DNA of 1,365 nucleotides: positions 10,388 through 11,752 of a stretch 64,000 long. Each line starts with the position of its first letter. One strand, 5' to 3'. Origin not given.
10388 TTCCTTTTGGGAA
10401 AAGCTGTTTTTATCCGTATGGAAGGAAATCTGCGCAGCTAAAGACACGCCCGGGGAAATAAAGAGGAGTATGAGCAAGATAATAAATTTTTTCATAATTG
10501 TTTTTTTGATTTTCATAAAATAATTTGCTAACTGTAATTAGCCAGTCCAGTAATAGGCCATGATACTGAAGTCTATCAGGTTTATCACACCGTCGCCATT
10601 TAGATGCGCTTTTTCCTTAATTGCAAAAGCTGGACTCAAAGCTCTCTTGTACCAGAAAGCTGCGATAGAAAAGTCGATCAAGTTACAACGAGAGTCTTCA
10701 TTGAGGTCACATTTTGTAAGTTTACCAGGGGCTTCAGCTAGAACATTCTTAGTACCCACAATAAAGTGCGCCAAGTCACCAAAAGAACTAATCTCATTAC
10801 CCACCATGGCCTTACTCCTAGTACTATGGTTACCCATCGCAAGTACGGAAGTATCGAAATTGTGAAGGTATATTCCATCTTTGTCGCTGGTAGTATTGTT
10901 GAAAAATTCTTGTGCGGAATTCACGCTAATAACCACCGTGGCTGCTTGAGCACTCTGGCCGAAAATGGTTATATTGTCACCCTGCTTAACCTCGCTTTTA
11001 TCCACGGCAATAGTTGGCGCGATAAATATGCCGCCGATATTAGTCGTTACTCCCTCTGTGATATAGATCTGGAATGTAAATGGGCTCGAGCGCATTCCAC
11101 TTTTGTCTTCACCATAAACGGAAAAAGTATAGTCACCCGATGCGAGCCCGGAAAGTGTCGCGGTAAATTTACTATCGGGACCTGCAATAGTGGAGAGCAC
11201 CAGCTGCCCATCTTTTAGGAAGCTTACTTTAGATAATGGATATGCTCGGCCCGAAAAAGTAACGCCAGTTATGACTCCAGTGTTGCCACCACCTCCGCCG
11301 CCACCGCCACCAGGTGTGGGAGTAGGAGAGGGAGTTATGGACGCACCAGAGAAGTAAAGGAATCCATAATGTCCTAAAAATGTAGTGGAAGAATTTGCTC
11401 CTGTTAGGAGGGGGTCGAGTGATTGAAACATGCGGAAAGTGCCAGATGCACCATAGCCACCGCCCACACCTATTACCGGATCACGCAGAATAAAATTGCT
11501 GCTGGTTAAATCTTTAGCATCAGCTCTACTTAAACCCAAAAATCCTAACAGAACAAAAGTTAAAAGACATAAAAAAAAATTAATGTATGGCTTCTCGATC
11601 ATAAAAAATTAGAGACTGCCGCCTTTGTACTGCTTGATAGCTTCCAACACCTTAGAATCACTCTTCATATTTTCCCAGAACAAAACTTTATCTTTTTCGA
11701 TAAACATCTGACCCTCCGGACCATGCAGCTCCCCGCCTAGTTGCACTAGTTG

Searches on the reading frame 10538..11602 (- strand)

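Call 14: search_protein_families(library=pfam, proteins=[window:10538-11602:-], max_evalue=0.01)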
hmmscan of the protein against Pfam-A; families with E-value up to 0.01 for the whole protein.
window:10538-11602:- (354 aa): 3 families
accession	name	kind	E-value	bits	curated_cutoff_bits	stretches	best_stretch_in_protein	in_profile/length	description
PF17936.7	Big_6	-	4.9e-06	27.1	27.6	1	113-178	14-80/83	Bacterial Ig domain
PF00404.24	Dockerin_1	-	0.00025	21.6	22.9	0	334-352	4-22/57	Dockerin type I domain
PF17957.7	Big_7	-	0.0085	17.2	24.1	0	123-162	32-70/70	Bacterial Ig domain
